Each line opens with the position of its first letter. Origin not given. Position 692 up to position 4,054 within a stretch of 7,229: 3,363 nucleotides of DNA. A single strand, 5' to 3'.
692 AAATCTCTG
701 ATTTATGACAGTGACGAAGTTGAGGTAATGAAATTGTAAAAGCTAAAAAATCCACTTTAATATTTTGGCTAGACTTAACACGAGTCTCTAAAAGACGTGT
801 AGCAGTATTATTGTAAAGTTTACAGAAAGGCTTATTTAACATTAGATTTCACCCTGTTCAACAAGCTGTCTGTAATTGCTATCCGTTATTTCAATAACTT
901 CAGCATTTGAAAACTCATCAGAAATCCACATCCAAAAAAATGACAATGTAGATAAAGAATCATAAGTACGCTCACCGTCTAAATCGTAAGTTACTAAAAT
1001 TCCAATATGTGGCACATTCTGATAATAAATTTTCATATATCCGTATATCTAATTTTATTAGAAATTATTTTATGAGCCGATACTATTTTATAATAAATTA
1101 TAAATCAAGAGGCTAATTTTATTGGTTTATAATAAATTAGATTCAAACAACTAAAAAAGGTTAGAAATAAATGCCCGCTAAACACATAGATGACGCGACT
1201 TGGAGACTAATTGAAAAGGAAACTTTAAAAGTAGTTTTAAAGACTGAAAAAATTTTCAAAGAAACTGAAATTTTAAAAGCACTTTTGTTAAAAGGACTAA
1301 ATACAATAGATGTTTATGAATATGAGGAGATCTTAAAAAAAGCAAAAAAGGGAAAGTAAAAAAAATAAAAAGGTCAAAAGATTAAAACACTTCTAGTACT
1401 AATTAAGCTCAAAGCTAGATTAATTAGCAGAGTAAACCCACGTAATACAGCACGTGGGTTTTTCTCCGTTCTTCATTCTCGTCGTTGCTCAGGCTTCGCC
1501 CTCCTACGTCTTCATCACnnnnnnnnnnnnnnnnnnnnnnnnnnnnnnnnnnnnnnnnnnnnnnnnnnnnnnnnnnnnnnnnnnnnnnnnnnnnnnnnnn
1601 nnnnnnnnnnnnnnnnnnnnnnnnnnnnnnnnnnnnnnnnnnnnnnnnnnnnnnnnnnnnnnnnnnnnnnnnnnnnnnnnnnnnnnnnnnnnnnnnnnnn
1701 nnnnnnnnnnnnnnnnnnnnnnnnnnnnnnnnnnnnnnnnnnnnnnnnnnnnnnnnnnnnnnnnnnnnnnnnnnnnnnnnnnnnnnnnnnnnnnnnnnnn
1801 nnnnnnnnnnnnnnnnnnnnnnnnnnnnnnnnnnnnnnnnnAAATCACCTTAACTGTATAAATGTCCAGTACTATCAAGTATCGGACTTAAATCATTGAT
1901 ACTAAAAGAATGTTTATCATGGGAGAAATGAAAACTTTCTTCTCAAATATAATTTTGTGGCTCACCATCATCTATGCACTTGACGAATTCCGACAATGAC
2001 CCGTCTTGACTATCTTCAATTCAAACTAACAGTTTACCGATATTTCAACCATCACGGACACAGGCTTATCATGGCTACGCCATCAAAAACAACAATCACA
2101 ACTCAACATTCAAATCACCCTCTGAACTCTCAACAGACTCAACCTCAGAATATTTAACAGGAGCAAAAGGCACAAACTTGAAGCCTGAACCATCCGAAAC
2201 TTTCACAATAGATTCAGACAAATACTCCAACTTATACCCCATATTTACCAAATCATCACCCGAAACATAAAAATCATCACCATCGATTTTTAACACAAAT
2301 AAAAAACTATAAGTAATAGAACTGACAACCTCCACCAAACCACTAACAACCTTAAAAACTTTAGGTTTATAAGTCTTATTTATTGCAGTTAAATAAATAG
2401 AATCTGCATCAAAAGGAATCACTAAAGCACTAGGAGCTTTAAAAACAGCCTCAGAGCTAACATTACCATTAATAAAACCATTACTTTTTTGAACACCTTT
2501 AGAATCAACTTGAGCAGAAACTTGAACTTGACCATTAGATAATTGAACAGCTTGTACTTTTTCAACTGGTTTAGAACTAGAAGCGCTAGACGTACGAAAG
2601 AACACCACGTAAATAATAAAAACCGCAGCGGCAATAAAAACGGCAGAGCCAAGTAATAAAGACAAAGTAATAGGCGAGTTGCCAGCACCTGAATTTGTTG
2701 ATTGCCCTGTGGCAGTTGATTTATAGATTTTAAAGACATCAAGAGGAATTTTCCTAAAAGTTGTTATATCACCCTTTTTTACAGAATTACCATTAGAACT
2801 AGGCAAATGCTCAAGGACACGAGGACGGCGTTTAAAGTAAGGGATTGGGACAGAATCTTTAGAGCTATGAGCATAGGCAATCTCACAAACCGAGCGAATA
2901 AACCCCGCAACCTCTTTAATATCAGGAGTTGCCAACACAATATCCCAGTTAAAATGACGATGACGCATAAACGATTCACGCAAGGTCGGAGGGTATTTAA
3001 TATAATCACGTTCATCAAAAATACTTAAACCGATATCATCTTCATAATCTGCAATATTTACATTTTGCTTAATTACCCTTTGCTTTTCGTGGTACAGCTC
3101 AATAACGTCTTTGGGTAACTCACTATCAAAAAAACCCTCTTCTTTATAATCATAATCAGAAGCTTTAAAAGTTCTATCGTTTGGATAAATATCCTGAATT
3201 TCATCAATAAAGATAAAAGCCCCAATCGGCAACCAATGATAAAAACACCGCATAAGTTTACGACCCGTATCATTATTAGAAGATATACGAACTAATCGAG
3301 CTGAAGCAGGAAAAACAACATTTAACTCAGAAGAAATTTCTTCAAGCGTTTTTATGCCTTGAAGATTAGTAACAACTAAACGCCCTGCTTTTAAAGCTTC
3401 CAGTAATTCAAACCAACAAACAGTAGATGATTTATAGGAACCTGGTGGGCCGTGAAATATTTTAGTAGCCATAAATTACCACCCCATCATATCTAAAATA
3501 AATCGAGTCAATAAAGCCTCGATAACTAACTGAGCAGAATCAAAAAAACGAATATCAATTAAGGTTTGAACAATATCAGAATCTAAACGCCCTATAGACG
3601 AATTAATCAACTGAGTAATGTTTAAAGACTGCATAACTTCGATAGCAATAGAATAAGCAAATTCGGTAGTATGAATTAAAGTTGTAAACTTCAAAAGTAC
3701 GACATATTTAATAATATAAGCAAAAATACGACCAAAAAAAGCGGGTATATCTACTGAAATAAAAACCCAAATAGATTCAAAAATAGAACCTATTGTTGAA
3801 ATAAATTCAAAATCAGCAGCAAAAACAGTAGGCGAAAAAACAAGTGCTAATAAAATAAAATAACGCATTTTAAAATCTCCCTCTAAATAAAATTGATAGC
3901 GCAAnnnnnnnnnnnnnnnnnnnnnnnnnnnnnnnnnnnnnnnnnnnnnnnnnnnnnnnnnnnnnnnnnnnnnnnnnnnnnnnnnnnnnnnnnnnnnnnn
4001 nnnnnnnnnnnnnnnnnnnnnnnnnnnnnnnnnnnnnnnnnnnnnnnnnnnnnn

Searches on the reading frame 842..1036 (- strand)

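Call 4: search_protein_families(library=pfam, proteins=[window:842-1036:-], max_evalue=0.1)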
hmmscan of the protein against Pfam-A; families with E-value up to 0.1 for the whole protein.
window:842-1036:- (64 aa): 0 families

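Call 77: search_protein_families(library=phrogs, proteins=[window:842-1036:-], max_evalue=0.01)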
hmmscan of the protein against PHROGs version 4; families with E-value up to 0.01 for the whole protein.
window:842-1036:- (64 aa): 2 families
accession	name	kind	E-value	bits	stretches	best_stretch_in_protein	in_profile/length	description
phrog_2419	-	unknown function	1.9e-12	48.4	1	1-62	3-62/67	-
phrog_3104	-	unknown function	0.00036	21.6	1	2-59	5-60/69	-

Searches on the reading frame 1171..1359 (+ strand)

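Call 4: search_protein_families(library=pfam, proteins=[window:1171-1359:+], max_evalue=0.1)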
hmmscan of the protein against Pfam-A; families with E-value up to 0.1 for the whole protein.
window:1171-1359:+ (62 aa): 0 families

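Call 77: search_protein_families(library=phrogs, proteins=[window:1171-1359:+], max_evalue=0.01)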
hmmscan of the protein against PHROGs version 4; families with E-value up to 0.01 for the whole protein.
window:1171-1359:+ (62 aa): 1 family
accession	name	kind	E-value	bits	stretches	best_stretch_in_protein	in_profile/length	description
phrog_5219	-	unknown function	1.4e-16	61.1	1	1-60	2-61/63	-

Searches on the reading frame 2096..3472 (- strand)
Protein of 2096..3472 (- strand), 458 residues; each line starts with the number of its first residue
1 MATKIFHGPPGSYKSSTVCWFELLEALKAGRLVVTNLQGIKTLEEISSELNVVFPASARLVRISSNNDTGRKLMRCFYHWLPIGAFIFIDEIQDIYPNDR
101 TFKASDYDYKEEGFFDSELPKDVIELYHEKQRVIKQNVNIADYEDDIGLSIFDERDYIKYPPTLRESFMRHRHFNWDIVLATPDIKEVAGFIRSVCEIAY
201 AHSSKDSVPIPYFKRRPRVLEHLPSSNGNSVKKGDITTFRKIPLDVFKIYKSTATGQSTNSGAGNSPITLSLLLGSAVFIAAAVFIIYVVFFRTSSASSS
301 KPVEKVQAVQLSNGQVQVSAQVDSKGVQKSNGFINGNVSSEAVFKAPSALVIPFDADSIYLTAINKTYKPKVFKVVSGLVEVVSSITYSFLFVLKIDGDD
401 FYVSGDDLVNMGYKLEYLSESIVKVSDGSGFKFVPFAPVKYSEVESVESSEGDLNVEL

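Call 4: search_protein_families(library=pfam, proteins=[window:2096-3472:-], max_evalue=0.1)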
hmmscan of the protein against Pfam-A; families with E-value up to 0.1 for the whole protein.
window:2096-3472:- (458 aa): 1 family
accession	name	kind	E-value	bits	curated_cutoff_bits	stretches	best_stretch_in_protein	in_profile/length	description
PF05707.18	Zot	-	1.9e-44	151.9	20.3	1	2-257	1-197/197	Zonular occludens toxin (Zot)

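Call 13: find_related_loci(query=window:2096-3472:-, collection=genome_contigs, flank=8000)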
Query window:2096-3472:- (458 aa) in genome_contigs; peptide patterns used: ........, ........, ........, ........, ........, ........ (x = any residue, [..] = any of these).
89 stretches matched a pattern; 3 encode a relative of the query (tblastn E <= 1e-3); 3 distinct loci.
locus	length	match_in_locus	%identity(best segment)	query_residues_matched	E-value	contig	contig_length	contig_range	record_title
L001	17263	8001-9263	52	1-425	1e-146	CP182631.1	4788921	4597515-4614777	Colwellia sp. RE-S-Sl-9 chromosome, complete genome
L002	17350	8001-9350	49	1-448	6e-140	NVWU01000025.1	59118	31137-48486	MAG: Colwellia sp. isolate NORP29 Contig_source1383C_1274, whole genome shotgun sequence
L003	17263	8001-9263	51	1-425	2e-146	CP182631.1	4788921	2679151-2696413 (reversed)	Colwellia sp. RE-S-Sl-9 chromosome, complete genome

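Call 14: find_related_loci(query=window:2096-3472:-, collection=viral_contigs, flank=8000)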
Query window:2096-3472:- (458 aa) in viral_contigs; peptide patterns used: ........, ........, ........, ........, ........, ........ (x = any residue, [..] = any of these).
10 stretches matched a pattern; 9 encode a relative of the query (tblastn E <= 1e-3); 9 distinct loci.
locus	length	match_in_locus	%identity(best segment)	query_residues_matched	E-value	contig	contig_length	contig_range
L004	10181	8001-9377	73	1-458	0e+0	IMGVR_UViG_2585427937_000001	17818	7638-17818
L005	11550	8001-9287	64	1-445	0e+0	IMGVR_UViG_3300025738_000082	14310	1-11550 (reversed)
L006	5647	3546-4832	64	1-445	0e+0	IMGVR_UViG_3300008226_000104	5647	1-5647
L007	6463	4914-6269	49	1-458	6e-145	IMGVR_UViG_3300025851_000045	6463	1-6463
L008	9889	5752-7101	49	1-448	8e-140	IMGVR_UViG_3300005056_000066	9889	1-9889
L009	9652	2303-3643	46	1-450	2e-132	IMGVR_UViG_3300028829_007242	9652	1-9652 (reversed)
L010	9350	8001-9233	37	1-434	2e-80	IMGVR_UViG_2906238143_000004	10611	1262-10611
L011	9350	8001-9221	37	1-430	1e-78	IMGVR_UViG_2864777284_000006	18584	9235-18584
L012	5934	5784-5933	88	1-50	4e-23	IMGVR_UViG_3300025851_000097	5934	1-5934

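Call 43: search_dna_similar(query=window:2096-3472:-, collection=phages, mode=protein, max_rows=40, max_evalue=0.00001)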
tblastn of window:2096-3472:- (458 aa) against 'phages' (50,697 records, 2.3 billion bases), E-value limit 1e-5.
Records with a match: 117; places in all: 127; records where one place covers at least 80% of the query: 41.
Best place of each record, by identity: <60% 117.
By first word of the organism name: Vibrio 63; Affertcholeramvirus 28; Pseudomonas 21; Primolicivirus 3; Synechococcus 2.
By host as written in the record: Vibrio cholerae O1 biovar El tor 9; - 7; Vibrio cholerae O1 biovar El Tor 5; Pseudomonas aeruginosa 3; Vibrio parahaemolyticus O4:K68 2; Vibrio parahaemolyticus 2; Vibrio alginolyticus 2; Vibrio cyclitrophicus 10N.286.55.A12 2; and 71 more.
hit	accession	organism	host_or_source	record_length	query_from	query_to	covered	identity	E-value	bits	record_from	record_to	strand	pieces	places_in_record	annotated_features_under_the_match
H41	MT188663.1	Vibrio phage vB_Vipa36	Vibrio parahaemolyticus strain MAVP-36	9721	1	438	96%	33.0%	2e-63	228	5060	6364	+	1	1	zona occludens toxin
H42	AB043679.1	Vibrio phage VfO4K68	Vibrio parahaemolyticus O4:K68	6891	1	438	96%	33.0%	8e-62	223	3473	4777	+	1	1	vpf461: Vpf461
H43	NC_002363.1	Vibrio phage VfO4K68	Vibrio parahaemolyticus O4:K68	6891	1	438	96%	33.0%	8e-62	223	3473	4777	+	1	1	vpf461: Vpf461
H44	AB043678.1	Vibrio phage VfO3K6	Vibrio parahaemolyticus O3:K6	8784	1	438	96%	33.0%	8e-62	223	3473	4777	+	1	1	vpf461: Vpf461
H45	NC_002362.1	Vibrio phage VfO3K6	Vibrio parahaemolyticus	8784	1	438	96%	33.0%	8e-62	223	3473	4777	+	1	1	putative assembly protein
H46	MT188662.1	Vibrio phage vB_Vipa26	Vibrio parahaemolyticus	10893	1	438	96%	33.0%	8e-62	223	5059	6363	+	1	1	zona occludens toxin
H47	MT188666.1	Vibrio phage vB_Vipa10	Vibrio parahaemolyticus MEVP-10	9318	1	438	96%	33.0%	1e-61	222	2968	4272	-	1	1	zona occludens toxin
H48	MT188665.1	Vibrio phage vB_Vipa4291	Vibrio parahaemolyticus strain CT4291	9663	1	438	96%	33.0%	1e-61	222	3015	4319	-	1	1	zona occludens toxin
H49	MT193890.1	Vibrio phage vB_Vipa71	Vibrio parahaemolyticus MAVP-71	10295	1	438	96%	33.0%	1e-61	222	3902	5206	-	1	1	zona occludens toxin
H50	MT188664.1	Vibrio phage vB_VipaK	Vibrio parahaemolyticus strain MAVP-K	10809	1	438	96%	33.0%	1e-61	222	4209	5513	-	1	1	zona occludens toxin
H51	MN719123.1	Vibrio phage VALG_phi6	Vibrio alginolyticus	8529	1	438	96%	32.8%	1e-61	222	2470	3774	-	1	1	hypothetical protein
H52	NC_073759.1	Vibrio phage VALG_phi6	Vibrio alginolyticus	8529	1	438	96%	32.8%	1e-61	222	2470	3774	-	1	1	hypothetical protein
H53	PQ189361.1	Vibrio phage 10N.286.55.A12_PE003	Vibrio cyclitrophicus 10N.286.55.A12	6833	1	429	94%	33.4%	2e-57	210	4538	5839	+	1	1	hypothetical protein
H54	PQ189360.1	Vibrio phage 10N.286.55.A12_PE002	Vibrio cyclitrophicus 10N.286.55.A12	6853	1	429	94%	33.4%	2e-57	210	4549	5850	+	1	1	hypothetical protein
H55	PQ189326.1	Vibrio phage 10N.261.55.B9_PE002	Vibrio cyclitrophicus 10N.261.55.B9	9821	1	429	94%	33.4%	2e-57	210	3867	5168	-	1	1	hypothetical protein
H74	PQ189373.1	Vibrio phage 10N.286.55.C7_PE002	Vibrio cyclitrophicus 10N.286.55.C7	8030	1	425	93%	32.4%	4e-54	200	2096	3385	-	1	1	hypothetical protein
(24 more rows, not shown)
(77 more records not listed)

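Call 46: get_annotated_region(hit=H45, flank=4000)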
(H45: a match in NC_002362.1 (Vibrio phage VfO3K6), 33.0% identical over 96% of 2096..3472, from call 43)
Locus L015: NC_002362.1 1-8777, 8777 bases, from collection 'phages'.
description: Vibrio phage VfO3K6, complete genome.
organism: Vibrio phage VfO3K6 (NCBI taxid 127507)
taxonomy: Viruses; Monodnaviria; Loebvirae; Hofneiviricota; Faserviricetes; Tubulavirales; Inoviridae; Versovirus; Versovirus VfO3K6
host: Vibrio parahaemolyticus; source: -; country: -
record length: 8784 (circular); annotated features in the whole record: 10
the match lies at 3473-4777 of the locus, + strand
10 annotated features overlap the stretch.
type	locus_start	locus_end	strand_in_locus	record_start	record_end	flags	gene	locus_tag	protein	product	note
CDS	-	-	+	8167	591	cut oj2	-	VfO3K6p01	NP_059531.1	DNA replication initiation protein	Based on its position in their genomes, these proteins are hypothesized to be analogous to the pII protein of M13, ...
CDS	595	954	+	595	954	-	-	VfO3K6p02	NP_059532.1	hypothetical protein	Based on the location and size of these proteins they may be analogous to the pV (ssDNA binding protein) of Ff phages.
CDS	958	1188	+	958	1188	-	-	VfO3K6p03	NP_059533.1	Vpf76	-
CDS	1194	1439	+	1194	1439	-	-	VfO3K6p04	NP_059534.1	Vpf81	-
CDS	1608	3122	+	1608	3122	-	-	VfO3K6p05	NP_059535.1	Vpf504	-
CDS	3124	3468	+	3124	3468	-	-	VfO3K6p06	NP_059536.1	hypothetical protein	-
CDS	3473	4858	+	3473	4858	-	-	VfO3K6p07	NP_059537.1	putative assembly protein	Phage protein involved in morphogenesis. In the same position and same size as the gene encoding the pI protein of ...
CDS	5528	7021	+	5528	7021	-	-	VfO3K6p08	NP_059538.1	Vpf497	-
CDS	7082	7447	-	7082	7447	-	-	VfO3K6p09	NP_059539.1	putative transcription regulator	Orientation and location of this CDS, as well as sequence similarity, suggest that the encoded protein may be a ...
CDS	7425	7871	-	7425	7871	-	-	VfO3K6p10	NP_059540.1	hypothetical protein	Related to prophage proteins in Vibrio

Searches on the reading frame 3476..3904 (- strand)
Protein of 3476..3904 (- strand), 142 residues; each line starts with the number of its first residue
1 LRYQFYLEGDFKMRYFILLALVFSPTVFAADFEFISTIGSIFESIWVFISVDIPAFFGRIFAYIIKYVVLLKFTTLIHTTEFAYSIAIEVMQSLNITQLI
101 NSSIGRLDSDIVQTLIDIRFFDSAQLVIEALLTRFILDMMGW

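Call 4: search_protein_families(library=pfam, proteins=[window:3476-3904:-], max_evalue=0.1)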
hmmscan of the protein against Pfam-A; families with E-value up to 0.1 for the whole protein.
window:3476-3904:- (142 aa): 2 families
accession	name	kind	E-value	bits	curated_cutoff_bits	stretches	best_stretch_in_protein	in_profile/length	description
PF10734.14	DUF2523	-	0.0033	18.3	22.1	1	65-137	9-78/80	Protein of unknown function (DUF2523)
PF11970.14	GPR_Gpa2_C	-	0.018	15.5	21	1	58-99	12-53/76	G protein-coupled glucose receptor regulating Gpa2 C-term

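Call 24: search_protein_families(library=phrogs, proteins=[window:3476-3868:-], max_evalue=0.1)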
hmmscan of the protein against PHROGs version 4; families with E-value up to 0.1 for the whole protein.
window:3476-3868:- (130 aa): 1 family
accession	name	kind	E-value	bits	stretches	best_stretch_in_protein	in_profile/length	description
phrog_306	-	head and packaging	4.4e-19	70.3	1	21-130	6-115/115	minor head protein Ace-like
